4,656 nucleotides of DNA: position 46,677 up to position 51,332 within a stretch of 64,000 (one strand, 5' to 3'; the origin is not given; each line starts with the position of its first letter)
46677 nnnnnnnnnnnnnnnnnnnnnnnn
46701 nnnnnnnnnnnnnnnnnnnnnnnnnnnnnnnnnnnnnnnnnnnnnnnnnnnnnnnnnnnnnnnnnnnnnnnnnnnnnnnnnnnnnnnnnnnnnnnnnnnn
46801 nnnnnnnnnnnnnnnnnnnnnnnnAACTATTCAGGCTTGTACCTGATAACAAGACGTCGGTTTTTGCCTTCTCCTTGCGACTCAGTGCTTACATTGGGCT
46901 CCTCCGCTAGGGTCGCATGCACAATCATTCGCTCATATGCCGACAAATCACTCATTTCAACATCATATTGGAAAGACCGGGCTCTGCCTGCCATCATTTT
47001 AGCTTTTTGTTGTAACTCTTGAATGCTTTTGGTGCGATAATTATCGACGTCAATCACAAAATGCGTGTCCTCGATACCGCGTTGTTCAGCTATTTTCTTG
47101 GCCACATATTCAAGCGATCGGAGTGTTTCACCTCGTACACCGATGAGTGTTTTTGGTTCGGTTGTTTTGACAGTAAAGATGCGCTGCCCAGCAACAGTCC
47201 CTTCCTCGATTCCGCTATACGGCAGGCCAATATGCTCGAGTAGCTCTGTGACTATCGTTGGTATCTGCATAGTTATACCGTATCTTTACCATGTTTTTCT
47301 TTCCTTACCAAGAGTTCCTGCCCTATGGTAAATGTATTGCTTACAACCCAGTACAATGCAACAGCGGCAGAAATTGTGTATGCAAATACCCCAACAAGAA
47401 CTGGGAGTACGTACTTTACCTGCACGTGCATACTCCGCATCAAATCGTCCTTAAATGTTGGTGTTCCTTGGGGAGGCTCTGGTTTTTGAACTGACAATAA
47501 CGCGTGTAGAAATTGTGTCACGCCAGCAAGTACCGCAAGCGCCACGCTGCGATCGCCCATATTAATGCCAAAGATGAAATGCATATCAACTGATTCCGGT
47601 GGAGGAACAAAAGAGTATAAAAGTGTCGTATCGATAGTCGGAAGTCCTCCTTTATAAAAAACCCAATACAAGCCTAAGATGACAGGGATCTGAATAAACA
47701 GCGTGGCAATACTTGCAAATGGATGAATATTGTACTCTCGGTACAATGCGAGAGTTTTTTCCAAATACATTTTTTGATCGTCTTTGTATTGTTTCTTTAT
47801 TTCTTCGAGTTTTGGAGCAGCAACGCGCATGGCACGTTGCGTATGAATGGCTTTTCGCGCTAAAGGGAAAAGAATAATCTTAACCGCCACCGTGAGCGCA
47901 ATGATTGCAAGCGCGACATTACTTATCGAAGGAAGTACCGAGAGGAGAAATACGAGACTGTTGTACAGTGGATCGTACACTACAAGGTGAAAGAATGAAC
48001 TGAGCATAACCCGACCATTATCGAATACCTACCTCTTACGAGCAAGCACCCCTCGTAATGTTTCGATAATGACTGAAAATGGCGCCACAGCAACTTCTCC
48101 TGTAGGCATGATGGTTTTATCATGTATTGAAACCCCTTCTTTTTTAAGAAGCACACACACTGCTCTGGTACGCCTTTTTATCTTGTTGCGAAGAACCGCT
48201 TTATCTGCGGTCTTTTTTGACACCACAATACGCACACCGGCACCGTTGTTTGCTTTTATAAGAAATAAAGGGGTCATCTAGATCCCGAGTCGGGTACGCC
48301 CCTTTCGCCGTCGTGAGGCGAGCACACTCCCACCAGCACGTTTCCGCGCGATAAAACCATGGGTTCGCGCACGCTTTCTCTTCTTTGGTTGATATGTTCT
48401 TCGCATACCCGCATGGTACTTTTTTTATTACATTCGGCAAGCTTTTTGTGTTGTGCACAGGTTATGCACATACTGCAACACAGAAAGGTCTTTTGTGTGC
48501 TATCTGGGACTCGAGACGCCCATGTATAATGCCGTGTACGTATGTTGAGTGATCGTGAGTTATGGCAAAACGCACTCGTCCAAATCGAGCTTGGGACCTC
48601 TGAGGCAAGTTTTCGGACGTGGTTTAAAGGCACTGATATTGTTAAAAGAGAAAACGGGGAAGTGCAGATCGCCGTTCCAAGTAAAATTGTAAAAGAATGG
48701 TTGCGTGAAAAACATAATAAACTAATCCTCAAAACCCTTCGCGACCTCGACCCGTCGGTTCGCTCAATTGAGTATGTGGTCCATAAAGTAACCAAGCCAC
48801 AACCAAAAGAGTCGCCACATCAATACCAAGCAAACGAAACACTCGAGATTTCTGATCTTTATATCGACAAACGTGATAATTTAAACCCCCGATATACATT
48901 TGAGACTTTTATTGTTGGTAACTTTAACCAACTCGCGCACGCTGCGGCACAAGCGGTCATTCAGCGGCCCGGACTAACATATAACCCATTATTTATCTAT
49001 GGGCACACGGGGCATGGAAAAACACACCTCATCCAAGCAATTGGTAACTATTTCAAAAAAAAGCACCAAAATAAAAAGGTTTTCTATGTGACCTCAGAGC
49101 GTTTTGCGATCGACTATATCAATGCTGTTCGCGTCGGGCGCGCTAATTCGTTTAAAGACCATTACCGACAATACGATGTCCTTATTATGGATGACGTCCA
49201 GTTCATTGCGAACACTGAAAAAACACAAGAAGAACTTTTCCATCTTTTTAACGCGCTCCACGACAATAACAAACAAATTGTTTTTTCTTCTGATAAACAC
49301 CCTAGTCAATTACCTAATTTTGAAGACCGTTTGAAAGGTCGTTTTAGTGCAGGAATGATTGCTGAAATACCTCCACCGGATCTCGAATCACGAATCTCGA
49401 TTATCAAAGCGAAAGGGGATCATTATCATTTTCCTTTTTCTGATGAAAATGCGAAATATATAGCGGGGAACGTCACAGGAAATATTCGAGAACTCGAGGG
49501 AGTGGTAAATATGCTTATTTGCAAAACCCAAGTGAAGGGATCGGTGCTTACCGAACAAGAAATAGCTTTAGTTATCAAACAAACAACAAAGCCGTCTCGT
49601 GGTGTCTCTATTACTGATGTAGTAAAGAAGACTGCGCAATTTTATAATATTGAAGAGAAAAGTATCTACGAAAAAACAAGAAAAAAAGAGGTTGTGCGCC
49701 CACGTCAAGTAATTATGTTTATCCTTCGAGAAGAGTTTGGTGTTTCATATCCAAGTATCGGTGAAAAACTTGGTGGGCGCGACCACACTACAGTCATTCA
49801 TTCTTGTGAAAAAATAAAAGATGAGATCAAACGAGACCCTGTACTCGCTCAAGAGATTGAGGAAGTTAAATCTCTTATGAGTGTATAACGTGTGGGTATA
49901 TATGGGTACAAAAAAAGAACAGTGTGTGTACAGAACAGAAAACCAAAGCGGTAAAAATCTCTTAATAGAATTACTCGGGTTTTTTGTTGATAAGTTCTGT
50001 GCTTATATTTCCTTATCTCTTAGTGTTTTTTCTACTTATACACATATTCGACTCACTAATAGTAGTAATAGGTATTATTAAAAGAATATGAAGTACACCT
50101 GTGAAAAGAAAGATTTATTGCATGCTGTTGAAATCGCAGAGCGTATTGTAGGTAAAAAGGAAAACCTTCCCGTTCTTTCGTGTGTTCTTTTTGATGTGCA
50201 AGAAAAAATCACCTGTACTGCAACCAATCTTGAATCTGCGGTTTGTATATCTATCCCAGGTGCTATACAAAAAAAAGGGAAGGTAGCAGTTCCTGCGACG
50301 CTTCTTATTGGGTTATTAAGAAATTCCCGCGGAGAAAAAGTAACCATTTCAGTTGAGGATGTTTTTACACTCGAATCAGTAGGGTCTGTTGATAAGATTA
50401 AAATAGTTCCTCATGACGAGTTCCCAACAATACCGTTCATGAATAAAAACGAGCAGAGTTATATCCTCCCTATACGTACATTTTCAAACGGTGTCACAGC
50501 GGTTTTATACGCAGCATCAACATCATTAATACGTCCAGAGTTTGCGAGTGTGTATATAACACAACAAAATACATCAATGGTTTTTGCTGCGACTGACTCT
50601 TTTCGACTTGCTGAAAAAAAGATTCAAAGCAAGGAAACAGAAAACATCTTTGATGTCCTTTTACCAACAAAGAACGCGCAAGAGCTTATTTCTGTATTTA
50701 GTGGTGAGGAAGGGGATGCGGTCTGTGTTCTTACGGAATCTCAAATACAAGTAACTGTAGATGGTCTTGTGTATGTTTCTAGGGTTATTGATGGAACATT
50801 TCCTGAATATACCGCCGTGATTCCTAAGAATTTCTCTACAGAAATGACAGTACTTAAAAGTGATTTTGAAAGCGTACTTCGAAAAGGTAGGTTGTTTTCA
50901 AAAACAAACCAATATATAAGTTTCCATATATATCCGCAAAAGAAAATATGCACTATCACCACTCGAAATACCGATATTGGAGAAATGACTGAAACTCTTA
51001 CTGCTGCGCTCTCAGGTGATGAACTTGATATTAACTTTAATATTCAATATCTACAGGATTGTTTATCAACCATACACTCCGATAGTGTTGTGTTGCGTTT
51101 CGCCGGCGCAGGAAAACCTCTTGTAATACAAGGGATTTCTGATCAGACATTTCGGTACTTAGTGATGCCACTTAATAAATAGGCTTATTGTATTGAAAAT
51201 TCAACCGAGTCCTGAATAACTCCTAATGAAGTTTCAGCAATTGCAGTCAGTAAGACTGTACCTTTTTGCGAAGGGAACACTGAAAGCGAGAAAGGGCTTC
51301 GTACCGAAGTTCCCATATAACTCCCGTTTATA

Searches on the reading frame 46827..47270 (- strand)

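Call 66: search_protein_families(library=pfam, proteins=[window:46827-47270:-], max_evalue=0.01)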
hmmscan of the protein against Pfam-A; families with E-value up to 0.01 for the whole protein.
window:46827-47270:- (147 aa): 3 families
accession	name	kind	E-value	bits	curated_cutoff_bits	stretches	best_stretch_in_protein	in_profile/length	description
PF01424.28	R3H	-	2.8e-12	46.9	26.8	1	85-143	2-59/60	R3H domain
PF13083.13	KH_KhpA-B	-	0.0053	17.1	32.1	0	34-65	35-66/73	KhpA/KhpB, KH domain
PF07650.23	KH_2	-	0.0088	16.3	22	0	3-62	2-59/78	KH domain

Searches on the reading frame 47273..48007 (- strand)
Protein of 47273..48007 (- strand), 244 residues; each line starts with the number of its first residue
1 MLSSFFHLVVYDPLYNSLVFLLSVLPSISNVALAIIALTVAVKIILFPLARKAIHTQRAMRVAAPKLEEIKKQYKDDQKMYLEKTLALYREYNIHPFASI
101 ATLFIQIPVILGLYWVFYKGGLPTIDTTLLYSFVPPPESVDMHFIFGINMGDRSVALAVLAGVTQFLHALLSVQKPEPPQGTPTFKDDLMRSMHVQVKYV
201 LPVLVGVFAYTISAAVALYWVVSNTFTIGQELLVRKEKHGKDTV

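Call 66: search_protein_families(library=pfam, proteins=[window:47273-48007:-], max_evalue=0.01)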
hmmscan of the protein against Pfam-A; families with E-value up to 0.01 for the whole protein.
window:47273-48007:- (244 aa): 1 family
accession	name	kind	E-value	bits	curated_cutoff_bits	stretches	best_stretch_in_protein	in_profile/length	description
PF02096.25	60KD_IMP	-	6.2e-41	140.5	35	1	32-236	2-163/163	60Kd inner membrane protein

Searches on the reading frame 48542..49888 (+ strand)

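Call 74: search_protein_families(library=pfam, proteins=[window:48542-49888:+], max_evalue=0.001)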
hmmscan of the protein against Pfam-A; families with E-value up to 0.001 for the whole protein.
window:48542-49888:+ (448 aa): 10 families
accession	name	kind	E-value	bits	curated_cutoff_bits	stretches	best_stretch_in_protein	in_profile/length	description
PF00308.24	Bac_DnaA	-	3.8e-66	222.7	23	1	114-274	1-161/162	Bacterial DnaA ATPAse domain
PF08299.17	Bac_DnaA_C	-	2.9e-24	85.3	31.5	1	358-425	2-69/69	Bacterial dnaA protein helix-turn-helix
PF11638.13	DnaA_N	-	9e-12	45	24.6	1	6-67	2-64/65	DnaA N-terminal domain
PF01695.23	IstB_IS21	-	3.4e-08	33.7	24.1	1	150-251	95-193/238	IstB-like ATP binding protein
PF01637.24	ATPase_2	-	4.8e-06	27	33.2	1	146-247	19-113/225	ATPase domain predominantly from Archaea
PF13173.12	AAA_14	-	1.9e-05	25.1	27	1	148-269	3-116/129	AAA domain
PF00910.28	RNA_helicase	-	2.2e-05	25.3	21.5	1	151-245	2-80/105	RNA helicase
PF00004.35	AAA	-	0.00028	21.8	21.2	1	151-256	2-113/131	ATPase family associated with various cellular activities (AAA)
PF13401.12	AAA_22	-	0.0004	21.1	27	0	149-241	7-111/130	AAA domain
PF13245.12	AAA_19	-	0.00049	20.7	25.1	0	143-204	7-68/134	AAA domain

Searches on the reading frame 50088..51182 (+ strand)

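Call 74: search_protein_families(library=pfam, proteins=[window:50088-51182:+], max_evalue=0.001)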
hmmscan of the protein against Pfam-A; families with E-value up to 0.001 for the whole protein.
window:50088-51182:+ (364 aa): 3 families
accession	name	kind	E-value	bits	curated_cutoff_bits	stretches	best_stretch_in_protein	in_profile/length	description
PF02768.20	DNA_pol3_beta_3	-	3.2e-21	75.8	27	1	243-362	2-120/121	DNA polymerase III beta subunit, C-terminal domain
PF02767.21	DNA_pol3_beta_2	-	6.5e-21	75.2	27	1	128-240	3-116/116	DNA polymerase III beta subunit, central domain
PF00712.24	DNA_pol3_beta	-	7.7e-17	62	24.4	1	1-116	1-120/120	DNA polymerase III beta subunit, N-terminal domain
